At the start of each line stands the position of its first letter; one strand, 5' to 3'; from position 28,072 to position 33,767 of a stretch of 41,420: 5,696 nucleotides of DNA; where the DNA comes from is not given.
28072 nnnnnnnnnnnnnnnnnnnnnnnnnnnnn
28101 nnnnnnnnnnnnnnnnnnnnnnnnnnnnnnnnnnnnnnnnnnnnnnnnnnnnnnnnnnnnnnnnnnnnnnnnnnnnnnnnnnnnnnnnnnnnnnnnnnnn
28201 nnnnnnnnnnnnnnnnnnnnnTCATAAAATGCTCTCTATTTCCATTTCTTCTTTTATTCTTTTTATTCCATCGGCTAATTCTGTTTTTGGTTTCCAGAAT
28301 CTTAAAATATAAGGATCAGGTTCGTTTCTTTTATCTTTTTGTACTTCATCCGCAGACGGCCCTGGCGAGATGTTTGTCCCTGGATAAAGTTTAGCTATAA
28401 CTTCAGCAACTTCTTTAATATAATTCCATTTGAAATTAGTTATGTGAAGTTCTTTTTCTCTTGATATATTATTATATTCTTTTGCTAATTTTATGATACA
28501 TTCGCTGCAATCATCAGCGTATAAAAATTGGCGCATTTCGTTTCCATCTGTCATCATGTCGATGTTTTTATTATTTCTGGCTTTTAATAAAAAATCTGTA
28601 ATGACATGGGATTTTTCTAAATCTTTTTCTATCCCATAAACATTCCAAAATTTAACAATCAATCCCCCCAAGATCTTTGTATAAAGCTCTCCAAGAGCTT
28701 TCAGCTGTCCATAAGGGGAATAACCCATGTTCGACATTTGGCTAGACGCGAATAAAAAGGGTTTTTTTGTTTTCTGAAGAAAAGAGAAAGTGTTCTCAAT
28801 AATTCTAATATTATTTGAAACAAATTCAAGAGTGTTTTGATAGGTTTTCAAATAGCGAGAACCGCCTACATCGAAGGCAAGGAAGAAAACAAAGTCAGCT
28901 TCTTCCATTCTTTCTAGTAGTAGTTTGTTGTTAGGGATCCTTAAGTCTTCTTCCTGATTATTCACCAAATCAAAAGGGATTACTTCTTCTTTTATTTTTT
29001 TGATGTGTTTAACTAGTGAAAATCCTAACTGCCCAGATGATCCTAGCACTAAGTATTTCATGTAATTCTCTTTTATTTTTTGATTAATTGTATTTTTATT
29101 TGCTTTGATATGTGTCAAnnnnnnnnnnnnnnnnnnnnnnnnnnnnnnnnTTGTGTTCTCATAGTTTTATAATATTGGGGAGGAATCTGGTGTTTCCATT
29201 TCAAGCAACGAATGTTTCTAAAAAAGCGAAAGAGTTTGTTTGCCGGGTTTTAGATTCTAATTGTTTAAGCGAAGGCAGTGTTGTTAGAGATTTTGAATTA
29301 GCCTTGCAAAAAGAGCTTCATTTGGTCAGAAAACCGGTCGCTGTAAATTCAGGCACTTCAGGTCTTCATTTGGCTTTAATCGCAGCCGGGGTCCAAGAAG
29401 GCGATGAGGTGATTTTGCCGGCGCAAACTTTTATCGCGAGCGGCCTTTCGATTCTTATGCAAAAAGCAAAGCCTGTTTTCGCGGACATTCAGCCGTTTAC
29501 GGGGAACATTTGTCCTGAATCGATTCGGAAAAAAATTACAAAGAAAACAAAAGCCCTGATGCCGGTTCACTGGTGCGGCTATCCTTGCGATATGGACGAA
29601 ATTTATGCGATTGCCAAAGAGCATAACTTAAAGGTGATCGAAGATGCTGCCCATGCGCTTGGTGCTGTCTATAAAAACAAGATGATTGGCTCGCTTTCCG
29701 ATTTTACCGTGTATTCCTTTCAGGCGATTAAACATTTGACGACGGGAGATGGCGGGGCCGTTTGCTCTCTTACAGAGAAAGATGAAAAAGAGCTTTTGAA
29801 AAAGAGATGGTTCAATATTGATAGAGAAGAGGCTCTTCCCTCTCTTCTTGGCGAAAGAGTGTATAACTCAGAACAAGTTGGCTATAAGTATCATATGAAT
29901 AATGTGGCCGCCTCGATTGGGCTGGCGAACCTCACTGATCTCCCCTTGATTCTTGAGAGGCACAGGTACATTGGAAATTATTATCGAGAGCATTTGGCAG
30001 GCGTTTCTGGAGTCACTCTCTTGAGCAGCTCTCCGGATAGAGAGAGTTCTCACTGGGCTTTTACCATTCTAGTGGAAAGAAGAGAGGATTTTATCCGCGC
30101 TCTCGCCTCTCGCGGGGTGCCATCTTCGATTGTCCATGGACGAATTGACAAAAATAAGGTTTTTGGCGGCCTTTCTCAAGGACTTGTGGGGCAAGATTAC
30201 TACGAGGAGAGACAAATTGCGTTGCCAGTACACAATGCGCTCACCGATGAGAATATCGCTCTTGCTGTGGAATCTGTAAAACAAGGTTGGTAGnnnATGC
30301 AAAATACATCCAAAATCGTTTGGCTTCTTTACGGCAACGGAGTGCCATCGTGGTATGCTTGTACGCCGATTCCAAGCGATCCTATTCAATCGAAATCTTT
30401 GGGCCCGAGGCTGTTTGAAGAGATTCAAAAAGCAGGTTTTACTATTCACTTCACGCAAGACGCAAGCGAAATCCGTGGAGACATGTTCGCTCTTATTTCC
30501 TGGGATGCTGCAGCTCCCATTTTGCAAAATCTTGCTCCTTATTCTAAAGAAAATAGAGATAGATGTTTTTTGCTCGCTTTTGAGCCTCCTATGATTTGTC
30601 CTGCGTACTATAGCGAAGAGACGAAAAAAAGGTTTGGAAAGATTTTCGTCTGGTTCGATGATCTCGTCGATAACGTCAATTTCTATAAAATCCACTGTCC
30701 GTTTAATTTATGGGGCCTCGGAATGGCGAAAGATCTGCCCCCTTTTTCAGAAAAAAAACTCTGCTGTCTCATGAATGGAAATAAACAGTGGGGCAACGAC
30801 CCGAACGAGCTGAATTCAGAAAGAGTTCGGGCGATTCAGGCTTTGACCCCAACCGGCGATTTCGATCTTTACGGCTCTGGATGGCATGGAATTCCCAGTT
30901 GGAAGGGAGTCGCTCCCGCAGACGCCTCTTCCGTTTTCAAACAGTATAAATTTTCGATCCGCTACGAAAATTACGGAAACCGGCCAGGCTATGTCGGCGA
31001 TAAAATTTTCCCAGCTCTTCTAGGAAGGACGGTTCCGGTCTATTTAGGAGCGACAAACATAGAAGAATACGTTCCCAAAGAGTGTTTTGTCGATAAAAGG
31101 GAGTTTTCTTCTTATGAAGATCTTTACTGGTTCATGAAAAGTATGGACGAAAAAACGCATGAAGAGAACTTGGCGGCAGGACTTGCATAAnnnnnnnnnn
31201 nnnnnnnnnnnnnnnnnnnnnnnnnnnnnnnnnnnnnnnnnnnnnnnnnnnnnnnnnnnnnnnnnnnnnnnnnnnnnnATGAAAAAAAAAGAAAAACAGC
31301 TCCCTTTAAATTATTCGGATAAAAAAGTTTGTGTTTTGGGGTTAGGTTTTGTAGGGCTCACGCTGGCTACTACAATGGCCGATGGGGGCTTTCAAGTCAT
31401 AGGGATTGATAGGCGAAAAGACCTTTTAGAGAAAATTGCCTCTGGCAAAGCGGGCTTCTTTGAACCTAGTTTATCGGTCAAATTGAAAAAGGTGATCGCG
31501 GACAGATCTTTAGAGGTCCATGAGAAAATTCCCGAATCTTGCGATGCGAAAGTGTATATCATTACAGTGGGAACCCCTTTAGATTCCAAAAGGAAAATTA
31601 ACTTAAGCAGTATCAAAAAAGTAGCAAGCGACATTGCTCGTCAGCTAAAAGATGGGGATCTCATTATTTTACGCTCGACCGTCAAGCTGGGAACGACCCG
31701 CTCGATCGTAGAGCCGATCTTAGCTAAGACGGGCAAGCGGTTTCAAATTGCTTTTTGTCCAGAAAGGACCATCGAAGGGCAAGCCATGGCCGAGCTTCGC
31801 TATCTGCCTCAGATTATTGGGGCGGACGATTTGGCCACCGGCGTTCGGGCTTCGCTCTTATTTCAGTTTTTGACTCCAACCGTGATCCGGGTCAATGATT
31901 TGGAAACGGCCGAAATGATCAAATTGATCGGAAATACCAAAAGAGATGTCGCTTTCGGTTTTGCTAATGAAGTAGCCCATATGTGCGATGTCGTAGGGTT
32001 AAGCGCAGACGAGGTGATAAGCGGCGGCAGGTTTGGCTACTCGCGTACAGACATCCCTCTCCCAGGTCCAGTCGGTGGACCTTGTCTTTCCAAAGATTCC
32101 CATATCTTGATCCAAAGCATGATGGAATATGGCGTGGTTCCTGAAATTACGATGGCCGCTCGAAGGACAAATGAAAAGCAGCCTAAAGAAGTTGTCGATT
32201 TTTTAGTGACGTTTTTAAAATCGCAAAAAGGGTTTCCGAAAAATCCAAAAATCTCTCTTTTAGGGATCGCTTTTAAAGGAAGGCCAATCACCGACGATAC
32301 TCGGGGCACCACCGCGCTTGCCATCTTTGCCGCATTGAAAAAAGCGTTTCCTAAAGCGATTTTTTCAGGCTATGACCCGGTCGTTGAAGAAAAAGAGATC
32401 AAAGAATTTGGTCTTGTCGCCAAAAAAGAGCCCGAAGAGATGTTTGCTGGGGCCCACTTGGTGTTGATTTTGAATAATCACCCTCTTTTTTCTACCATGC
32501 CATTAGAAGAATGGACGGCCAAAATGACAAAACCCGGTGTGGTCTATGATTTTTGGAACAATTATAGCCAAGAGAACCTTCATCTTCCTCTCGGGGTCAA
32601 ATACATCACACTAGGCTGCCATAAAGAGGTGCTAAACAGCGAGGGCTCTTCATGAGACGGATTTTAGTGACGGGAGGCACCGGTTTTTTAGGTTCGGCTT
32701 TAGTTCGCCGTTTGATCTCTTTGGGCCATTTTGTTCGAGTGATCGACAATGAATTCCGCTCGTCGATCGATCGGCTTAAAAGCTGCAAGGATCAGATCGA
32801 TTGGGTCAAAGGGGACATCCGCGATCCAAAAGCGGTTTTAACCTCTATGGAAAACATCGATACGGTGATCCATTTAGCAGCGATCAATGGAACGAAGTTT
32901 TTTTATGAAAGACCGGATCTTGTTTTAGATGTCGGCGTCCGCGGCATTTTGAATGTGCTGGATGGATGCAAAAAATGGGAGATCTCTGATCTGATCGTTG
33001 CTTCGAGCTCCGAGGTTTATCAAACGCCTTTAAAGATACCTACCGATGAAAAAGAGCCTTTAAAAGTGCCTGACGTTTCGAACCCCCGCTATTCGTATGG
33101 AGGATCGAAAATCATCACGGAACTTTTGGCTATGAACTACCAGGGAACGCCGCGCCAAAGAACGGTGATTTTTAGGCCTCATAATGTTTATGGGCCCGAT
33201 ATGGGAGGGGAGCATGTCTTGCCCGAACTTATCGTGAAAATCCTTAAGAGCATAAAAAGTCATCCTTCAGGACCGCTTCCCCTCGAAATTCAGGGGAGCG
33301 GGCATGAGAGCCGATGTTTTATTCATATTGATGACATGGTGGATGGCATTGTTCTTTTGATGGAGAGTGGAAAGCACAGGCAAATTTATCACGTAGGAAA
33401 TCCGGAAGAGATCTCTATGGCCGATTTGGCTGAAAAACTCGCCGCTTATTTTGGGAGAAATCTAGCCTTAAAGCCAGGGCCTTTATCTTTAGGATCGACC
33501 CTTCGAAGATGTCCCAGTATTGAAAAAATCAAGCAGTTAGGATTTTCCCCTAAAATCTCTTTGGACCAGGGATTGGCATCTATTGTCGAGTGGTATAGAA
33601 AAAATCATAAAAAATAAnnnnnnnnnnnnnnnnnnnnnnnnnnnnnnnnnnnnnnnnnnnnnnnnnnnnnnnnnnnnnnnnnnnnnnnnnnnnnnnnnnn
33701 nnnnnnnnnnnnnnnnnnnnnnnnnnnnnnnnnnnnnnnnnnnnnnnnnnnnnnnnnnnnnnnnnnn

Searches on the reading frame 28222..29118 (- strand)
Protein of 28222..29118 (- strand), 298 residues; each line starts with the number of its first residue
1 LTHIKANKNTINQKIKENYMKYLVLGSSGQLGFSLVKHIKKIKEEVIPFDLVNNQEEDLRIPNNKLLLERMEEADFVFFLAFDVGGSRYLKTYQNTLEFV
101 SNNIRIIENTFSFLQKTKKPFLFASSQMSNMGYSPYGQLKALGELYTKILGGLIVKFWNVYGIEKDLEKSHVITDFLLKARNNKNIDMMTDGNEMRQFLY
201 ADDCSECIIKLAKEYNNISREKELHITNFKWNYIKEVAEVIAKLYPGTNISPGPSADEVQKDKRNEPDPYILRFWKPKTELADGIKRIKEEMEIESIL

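Call 46: search_protein_families(library=pfam, proteins=[window:28222-29118:-])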
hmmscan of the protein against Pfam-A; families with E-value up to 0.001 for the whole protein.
window:28222-29118:- (298 aa): 2 families
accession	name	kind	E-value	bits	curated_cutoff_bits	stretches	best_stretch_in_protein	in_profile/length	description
PF01370.27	Epimerase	-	8.4e-17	61.8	20.9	1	23-221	2-234/240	NAD dependent epimerase/dehydratase family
PF04321.23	RmlD_sub_bind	-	2.6e-05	23.9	27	0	135-264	124-252/287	RmlD substrate binding domain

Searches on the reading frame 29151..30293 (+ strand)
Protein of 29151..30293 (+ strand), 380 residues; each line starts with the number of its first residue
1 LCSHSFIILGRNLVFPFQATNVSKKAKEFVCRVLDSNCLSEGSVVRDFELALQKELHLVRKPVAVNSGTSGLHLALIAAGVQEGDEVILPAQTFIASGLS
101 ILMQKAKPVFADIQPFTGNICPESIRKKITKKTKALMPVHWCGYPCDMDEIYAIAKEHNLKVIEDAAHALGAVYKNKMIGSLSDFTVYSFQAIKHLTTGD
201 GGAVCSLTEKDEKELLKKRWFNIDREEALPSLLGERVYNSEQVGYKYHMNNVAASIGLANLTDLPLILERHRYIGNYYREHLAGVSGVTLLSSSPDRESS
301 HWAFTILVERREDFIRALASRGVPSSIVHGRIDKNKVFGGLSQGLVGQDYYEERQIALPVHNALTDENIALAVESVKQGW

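Call 46: search_protein_families(library=pfam, proteins=[window:29151-30293:+])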
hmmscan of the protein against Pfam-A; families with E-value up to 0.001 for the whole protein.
window:29151-30293:+ (380 aa): 2 families
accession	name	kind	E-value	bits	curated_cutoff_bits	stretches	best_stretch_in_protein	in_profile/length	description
PF01041.23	DegT_DnrJ_EryC1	-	2.4e-88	297.2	19.8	1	25-376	6-359/360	DegT/DnrJ/EryC1/StrS aminotransferase family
PF01053.26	Cys_Met_Meta_PP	-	0.001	18.2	27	0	55-176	63-184/381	Cys/Met metabolism PLP-dependent enzyme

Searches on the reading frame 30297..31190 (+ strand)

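Call 46: search_protein_families(library=pfam, proteins=[window:30297-31190:+])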
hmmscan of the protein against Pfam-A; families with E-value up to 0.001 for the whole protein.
window:30297-31190:+ (297 aa): 1 family
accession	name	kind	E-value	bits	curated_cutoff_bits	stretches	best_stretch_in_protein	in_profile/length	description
PF00852.26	Glyco_transf_10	-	1.8e-14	54.2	23.9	1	170-288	15-130/182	Glycosyltransferase family 10 (fucosyltransferase) C-term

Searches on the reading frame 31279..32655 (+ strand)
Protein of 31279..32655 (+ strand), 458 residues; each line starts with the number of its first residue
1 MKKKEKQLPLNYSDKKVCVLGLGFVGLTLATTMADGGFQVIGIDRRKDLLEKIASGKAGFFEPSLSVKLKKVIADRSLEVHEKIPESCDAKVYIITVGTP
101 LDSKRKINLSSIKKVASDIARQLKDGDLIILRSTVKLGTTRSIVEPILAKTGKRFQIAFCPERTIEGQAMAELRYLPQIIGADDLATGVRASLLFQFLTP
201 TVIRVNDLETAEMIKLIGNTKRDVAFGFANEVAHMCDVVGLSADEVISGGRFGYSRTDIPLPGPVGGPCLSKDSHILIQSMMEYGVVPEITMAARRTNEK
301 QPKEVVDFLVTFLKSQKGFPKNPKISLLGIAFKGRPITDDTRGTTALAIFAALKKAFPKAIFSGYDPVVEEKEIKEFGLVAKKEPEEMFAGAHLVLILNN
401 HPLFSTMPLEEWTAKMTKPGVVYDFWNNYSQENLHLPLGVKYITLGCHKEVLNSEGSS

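Call 46: search_protein_families(library=pfam, proteins=[window:31279-32655:+])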
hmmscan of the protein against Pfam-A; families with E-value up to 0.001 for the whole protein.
window:31279-32655:+ (458 aa): 5 families
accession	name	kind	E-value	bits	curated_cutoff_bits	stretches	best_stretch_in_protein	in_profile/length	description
PF03721.20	UDPG_MGDP_dh_N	-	2.1e-38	132.2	27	1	15-182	1-175/187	UDP-glucose/GDP-mannose dehydrogenase family, NAD binding domain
PF00984.24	UDPG_MGDP_dh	-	6.5e-17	61.9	25.4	1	209-299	1-93/94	UDP-glucose/GDP-mannose dehydrogenase family, central domain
PF03720.21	UDPG_MGDP_dh_C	-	2.5e-15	57.2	30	1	327-429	2-101/103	UDP-glucose/GDP-mannose dehydrogenase family, UDP binding domain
PF03446.21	NAD_binding_2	-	2.7e-06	27.9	21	1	16-147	1-107/161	NAD binding domain of 6-phosphogluconate dehydrogenase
PF02826.25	2-Hacid_dh_C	-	0.00085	19.2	25.1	0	4-48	26-70/178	D-isomer specific 2-hydroxyacid dehydrogenase, NAD binding domain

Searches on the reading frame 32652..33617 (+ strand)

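Call 46: search_protein_families(library=pfam, proteins=[window:32652-33617:+])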
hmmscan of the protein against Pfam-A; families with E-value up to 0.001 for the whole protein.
window:32652-33617:+ (321 aa): 10 families
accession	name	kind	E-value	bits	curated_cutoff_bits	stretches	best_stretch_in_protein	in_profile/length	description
PF01370.27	Epimerase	-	1.6e-45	155.8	20.9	1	4-249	1-240/240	NAD dependent epimerase/dehydratase family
PF16363.11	GDP_Man_Dehyd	-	1.8e-39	136.6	27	1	5-307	1-328/332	GDP-mannose 4,6 dehydratase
PF01073.25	3Beta_HSD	-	1.5e-25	90.3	22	1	5-200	1-199/280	3-beta hydroxysteroid dehydrogenase/isomerase family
PF07993.18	NAD_binding_4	-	4.4e-13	49.4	20.1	1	6-184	1-212/258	Male sterility protein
PF04321.23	RmlD_sub_bind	-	3e-12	46.7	27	1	3-266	2-230/287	RmlD substrate binding domain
PF02719.21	Polysacc_synt_2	-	1.5e-11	44.5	20.2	1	4-119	1-128/293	Polysaccharide biosynthesis protein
PF13460.12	NAD_binding_10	-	6.4e-08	33.1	27.2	1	8-128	1-108/184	NAD(P)H-binding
PF05368.20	NmrA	-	3.6e-05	23.9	27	1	3-75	4-76/298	NmrA-like family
PF00106.31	adh_short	-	8.1e-05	22.6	26.6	1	4-73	3-82/195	short chain dehydrogenase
PF08659.16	KR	-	0.00027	21.3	22.6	1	4-119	3-136/180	KR domain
